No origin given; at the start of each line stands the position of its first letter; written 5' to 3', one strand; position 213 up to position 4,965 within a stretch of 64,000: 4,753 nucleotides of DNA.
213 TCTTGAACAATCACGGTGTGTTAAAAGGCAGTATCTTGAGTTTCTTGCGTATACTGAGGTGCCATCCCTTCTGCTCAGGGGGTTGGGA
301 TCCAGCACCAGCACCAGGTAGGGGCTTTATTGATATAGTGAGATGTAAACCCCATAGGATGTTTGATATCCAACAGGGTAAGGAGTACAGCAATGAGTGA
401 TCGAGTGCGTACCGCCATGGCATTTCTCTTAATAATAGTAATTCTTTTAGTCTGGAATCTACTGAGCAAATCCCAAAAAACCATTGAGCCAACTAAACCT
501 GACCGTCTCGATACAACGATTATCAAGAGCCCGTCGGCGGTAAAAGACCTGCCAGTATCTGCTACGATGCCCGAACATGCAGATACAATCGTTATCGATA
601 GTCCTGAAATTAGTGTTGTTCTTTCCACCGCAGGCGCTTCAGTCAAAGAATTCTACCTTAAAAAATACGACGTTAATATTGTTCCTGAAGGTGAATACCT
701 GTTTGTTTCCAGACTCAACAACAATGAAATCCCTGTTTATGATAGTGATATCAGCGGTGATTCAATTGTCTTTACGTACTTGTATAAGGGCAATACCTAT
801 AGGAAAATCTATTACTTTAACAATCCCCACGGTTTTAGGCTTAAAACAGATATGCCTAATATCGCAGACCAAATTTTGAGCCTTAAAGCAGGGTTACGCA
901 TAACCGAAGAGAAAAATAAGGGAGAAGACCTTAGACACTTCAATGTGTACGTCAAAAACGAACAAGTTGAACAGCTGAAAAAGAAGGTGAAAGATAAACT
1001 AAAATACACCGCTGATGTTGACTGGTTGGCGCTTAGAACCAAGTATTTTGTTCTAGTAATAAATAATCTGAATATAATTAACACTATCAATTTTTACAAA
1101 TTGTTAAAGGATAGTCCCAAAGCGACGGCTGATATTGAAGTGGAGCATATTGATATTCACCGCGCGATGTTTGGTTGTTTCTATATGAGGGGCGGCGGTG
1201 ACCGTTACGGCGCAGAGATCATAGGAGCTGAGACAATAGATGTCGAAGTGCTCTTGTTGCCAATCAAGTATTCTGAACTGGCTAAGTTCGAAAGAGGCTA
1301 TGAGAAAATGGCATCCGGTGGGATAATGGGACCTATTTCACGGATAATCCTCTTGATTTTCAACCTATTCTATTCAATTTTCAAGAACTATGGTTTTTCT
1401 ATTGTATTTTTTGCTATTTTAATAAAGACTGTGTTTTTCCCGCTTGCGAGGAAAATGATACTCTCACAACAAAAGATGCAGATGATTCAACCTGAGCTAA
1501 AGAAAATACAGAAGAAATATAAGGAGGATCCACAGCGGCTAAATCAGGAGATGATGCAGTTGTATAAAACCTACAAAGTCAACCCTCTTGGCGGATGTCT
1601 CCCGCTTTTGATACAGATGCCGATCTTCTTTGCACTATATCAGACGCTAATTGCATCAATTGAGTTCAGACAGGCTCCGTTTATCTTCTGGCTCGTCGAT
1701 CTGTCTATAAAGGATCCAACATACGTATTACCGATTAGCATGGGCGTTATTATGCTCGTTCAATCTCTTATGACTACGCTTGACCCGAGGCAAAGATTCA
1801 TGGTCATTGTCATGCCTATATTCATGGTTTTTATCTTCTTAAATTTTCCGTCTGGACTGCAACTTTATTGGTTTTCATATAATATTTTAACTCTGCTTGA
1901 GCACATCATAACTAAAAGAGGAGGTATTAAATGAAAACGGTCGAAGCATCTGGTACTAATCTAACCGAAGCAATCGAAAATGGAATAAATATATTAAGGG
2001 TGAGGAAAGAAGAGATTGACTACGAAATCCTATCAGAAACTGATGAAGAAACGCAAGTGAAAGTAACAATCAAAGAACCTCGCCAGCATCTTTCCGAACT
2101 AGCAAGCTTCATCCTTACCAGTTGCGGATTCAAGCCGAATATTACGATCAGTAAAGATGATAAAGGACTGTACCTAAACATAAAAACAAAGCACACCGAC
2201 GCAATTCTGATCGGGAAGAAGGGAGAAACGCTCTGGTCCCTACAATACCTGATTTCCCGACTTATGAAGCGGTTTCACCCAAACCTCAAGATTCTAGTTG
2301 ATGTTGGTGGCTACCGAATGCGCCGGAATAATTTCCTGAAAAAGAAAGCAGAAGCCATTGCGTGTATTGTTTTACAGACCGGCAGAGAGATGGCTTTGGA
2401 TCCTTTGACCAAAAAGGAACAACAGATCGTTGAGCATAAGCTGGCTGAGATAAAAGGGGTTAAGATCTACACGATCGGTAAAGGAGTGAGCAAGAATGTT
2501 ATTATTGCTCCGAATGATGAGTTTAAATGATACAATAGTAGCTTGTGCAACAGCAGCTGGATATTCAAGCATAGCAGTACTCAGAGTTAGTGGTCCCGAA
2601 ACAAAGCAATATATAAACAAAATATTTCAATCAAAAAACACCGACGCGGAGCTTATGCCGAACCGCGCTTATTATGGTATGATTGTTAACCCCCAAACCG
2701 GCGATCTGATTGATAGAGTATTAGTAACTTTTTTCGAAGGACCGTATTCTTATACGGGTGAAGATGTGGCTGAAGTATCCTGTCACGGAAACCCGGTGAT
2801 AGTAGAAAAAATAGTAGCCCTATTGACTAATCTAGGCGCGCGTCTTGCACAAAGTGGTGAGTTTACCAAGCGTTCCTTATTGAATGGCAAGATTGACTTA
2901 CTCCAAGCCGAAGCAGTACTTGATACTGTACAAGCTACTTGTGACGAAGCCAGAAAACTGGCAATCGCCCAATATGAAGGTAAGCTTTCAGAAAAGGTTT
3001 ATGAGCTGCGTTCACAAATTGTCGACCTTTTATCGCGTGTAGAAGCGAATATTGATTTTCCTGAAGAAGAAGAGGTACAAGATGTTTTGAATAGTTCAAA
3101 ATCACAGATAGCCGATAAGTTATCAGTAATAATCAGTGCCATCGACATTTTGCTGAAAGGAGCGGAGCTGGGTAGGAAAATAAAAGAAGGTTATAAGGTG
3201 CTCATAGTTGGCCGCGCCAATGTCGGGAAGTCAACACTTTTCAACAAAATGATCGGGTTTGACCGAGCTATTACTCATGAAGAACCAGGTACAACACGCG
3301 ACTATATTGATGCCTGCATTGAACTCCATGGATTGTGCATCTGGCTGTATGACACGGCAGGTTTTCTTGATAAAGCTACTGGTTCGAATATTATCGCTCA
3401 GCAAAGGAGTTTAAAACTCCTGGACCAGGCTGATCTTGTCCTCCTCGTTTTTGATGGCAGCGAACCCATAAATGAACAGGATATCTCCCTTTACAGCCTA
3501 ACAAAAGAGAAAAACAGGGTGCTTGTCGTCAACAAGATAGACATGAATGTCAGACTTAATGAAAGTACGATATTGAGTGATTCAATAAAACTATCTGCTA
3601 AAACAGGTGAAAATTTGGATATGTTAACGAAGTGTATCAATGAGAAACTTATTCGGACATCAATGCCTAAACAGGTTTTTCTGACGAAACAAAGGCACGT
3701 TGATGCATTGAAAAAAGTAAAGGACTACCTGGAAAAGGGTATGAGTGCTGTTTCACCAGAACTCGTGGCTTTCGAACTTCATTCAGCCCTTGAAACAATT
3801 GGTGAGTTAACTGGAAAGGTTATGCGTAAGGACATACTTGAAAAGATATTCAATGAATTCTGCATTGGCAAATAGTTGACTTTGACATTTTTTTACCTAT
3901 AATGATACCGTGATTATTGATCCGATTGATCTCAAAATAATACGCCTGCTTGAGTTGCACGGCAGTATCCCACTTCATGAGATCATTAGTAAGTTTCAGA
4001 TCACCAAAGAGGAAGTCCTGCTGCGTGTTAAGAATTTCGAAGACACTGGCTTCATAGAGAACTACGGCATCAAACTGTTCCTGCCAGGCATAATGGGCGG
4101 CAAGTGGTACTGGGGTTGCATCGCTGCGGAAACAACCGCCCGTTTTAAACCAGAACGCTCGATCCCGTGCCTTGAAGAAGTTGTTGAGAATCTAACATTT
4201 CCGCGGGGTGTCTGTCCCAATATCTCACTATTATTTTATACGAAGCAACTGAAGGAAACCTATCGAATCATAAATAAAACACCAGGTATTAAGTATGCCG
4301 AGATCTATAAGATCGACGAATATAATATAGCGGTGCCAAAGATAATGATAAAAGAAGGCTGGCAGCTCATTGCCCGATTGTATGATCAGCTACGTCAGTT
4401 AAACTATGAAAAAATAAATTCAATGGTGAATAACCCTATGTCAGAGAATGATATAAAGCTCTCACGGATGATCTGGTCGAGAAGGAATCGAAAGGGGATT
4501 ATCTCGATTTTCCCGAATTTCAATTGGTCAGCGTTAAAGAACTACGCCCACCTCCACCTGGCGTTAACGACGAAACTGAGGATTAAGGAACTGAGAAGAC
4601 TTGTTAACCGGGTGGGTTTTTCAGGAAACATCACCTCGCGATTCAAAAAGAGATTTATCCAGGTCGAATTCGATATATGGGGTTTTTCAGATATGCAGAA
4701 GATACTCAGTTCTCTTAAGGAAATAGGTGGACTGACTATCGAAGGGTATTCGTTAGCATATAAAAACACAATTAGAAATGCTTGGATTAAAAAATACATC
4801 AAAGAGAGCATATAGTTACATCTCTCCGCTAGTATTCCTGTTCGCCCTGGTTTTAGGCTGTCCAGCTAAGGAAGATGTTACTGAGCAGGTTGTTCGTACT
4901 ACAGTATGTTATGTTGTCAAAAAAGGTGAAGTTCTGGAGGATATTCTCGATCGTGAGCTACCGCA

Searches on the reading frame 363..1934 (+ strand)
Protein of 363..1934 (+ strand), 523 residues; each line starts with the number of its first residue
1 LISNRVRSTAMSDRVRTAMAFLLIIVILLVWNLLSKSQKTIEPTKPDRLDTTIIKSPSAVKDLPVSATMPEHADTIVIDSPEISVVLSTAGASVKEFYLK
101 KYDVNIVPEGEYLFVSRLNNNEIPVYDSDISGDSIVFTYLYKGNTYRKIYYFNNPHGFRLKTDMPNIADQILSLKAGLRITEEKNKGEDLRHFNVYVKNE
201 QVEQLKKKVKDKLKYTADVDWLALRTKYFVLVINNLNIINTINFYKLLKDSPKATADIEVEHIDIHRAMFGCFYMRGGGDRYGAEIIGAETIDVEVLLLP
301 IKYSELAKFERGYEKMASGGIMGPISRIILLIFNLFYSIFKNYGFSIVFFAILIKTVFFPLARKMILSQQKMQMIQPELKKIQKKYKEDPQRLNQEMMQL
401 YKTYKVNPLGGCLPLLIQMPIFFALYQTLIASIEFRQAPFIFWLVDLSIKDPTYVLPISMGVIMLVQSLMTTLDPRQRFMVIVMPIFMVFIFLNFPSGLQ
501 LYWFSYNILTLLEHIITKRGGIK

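Call 57: search_protein_families(library=pfam, proteins=[window:363-1934:+], max_evalue=0.00001)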
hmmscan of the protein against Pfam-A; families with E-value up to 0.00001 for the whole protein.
window:363-1934:+ (523 aa): 2 families
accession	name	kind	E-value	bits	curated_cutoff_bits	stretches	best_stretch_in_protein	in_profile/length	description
PF02096.25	60KD_IMP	-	1.4e-56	191.4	35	1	343-518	1-162/163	60Kd inner membrane protein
PF14849.12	YidC_periplas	-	5.7e-06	26.9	24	0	135-231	90-200/283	YidC periplasmic domain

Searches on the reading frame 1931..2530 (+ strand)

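Call 57: search_protein_families(library=pfam, proteins=[window:1931-2530:+], max_evalue=0.00001)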
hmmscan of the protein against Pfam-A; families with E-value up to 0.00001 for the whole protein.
window:1931-2530:+ (199 aa): 1 family
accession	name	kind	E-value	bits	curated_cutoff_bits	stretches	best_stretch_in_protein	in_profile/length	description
PF13083.13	KH_KhpA-B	-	2.3e-07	31.1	32.1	1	70-115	19-65/73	KhpA/KhpB, KH domain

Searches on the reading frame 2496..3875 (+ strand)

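Call 57: search_protein_families(library=pfam, proteins=[window:2496-3875:+], max_evalue=0.00001)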
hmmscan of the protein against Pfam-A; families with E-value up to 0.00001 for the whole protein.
window:2496-3875:+ (459 aa): 4 families
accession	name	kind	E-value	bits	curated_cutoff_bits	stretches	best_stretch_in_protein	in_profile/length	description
PF12631.12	MnmE_helical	-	2.1e-46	159.1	40.1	1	135-456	1-211/211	MnmE helical domain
PF10396.14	TrmE_N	-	3.3e-38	130.9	29.8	1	13-132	1-117/117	GTP-binding protein TrmE N-terminus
PF01926.29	MMR_HSR1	-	1.7e-23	83.4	21.9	1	234-347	1-113/113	50S ribosome-binding GTPase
PF02421.24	FeoB_N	-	1.8e-08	34.5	27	1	234-352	2-119/156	Ferrous iron transport protein B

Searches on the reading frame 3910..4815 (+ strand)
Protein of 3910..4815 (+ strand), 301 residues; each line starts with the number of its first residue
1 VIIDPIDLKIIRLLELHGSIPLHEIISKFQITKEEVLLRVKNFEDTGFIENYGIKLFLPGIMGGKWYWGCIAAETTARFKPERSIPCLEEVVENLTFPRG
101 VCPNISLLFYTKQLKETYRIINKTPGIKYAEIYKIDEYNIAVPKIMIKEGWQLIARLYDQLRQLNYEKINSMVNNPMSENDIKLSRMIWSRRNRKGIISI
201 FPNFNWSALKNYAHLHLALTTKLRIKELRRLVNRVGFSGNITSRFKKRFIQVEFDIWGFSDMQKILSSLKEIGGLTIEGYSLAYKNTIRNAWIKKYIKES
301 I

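Call 57: search_protein_families(library=pfam, proteins=[window:3910-4815:+], max_evalue=0.00001)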
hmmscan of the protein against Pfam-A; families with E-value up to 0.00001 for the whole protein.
window:3910-4815:+ (301 aa): 1 family
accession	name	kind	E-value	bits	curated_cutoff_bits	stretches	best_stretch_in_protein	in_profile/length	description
PF13412.12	HTH_24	-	4.9e-06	26.5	21.9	0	4-50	2-48/48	Winged helix-turn-helix DNA-binding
